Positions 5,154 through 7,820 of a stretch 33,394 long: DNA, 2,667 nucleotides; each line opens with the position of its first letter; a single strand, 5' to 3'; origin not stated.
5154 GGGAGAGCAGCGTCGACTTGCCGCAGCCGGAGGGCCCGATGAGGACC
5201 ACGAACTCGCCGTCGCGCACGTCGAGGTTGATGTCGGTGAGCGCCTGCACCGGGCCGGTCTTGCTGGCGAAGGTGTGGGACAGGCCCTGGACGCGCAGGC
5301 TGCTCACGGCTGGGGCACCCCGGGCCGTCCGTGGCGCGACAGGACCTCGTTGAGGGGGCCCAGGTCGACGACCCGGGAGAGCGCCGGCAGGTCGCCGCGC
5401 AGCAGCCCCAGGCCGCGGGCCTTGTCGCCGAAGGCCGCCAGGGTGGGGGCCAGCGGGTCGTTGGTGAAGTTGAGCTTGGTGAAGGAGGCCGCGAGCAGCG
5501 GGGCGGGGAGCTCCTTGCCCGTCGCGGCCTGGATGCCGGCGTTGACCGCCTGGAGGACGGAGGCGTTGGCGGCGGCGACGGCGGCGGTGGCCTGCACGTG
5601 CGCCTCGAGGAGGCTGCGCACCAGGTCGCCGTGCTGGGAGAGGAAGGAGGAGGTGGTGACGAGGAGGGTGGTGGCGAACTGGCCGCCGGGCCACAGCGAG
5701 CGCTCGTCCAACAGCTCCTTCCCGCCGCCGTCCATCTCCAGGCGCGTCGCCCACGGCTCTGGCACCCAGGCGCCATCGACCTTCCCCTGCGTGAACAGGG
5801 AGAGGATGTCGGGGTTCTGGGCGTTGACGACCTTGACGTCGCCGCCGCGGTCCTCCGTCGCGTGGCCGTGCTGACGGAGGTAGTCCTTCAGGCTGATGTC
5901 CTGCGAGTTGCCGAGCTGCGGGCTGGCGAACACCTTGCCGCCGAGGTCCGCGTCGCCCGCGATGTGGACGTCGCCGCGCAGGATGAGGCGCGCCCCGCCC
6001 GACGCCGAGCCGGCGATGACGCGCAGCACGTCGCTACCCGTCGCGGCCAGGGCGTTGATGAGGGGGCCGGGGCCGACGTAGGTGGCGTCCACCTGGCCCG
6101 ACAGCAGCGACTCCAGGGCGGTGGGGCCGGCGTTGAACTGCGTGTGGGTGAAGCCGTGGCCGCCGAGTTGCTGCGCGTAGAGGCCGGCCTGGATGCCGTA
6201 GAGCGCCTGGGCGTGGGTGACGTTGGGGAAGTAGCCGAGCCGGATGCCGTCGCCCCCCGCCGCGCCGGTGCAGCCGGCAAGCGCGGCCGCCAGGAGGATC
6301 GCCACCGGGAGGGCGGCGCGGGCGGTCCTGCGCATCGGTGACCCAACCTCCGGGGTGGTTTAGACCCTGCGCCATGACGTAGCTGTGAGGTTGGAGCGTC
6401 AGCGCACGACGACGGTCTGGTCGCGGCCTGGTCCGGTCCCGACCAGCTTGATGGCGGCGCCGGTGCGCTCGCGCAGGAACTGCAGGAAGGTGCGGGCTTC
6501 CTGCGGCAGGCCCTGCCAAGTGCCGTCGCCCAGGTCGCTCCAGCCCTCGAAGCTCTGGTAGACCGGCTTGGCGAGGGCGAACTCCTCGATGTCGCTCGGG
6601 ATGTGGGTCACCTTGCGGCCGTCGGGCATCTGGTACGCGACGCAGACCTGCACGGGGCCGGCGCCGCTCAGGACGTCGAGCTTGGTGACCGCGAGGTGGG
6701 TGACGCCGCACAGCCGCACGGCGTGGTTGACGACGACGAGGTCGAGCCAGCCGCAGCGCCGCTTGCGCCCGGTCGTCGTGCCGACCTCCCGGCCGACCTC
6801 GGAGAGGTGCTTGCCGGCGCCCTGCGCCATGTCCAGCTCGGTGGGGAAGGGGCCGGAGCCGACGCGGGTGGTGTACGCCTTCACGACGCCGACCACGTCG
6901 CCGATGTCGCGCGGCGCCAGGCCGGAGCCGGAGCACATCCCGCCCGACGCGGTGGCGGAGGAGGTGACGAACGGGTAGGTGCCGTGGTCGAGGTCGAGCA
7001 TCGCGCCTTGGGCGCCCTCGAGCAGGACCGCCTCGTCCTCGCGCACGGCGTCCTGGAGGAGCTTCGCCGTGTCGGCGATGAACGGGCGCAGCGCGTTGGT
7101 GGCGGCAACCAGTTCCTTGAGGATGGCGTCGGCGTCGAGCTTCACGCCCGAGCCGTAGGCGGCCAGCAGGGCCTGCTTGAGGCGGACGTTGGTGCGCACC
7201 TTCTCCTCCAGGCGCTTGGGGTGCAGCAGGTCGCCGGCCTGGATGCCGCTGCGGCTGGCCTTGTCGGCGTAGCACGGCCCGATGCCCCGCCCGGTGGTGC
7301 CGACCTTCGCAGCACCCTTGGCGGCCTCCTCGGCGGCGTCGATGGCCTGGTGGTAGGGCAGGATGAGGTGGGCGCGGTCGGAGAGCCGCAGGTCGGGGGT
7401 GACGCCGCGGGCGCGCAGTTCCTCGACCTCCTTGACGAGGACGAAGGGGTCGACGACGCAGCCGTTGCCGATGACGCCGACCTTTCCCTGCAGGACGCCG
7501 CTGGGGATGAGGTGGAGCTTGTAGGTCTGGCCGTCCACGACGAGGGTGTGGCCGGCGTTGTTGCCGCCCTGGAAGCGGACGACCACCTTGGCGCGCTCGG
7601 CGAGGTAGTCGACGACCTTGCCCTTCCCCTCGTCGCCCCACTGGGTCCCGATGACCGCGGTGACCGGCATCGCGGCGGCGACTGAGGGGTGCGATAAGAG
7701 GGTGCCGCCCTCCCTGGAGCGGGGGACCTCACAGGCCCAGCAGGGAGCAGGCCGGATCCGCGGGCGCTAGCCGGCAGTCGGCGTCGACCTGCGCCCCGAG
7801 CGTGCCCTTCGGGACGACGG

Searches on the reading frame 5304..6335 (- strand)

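Call 11: search_protein_families(library=pfam, proteins=[window:5304-6335:-], max_evalue=0.01)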
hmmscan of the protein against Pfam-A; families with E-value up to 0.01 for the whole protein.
window:5304-6335:- (343 aa): 3 families
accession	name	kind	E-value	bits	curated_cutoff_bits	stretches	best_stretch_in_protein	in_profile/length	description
PF13379.11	NMT1_2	-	1.9e-27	97.2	24.7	1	30-256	7-241/252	NMT1-like family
PF09084.16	NMT1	-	6.9e-13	49.4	20.5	1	72-255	33-211/216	NMT1/THI5 like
PF12974.12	Phosphonate-bd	-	0.00034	20.5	27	1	71-203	40-174/242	ABC transporter, phosphonate, periplasmic substrate-binding protein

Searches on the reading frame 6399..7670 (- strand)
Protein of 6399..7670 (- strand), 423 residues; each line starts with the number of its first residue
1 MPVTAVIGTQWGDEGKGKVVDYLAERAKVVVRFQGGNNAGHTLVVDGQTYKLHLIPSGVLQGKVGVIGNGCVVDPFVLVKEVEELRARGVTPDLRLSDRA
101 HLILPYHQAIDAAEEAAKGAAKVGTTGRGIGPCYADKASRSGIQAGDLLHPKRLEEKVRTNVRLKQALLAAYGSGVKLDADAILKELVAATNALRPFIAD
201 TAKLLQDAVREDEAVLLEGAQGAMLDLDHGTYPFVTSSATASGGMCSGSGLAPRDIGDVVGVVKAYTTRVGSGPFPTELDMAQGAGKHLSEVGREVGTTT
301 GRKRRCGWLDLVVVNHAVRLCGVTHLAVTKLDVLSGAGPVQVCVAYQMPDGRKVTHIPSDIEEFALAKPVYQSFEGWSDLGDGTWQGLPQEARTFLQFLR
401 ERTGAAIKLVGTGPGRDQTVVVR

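Call 11: search_protein_families(library=pfam, proteins=[window:6399-7670:-], max_evalue=0.01)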
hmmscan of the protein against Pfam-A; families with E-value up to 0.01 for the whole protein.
window:6399-7670:- (423 aa): 1 family
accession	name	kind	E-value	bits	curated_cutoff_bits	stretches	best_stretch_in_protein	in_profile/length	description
PF00709.27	Adenylsucc_synt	-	3.2e-169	563.5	27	1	5-420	1-416/416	Adenylosuccinate synthetase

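Call 47: list_cluster_members(proteins=[window:6399-7667:-, window:19816-20481:+, window:23689-25047:+])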
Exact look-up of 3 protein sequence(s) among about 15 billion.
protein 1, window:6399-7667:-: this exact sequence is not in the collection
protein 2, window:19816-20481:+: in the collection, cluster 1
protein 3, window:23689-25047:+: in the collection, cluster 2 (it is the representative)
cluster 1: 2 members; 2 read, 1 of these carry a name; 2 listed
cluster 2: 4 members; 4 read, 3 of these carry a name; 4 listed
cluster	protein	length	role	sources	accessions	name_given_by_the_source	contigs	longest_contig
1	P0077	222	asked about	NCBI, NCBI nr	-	-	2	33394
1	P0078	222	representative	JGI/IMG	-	ribulose-phosphate 3-epimerase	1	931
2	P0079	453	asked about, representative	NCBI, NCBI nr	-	-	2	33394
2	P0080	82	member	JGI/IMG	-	hypothetical protein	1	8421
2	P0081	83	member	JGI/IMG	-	hypothetical protein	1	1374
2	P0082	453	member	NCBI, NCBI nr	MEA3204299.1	MAG: hypothetical protein QOI63_1979 [Thermoplasmata archaeon] | hypothetical protein [Thermoplasmata archaeon]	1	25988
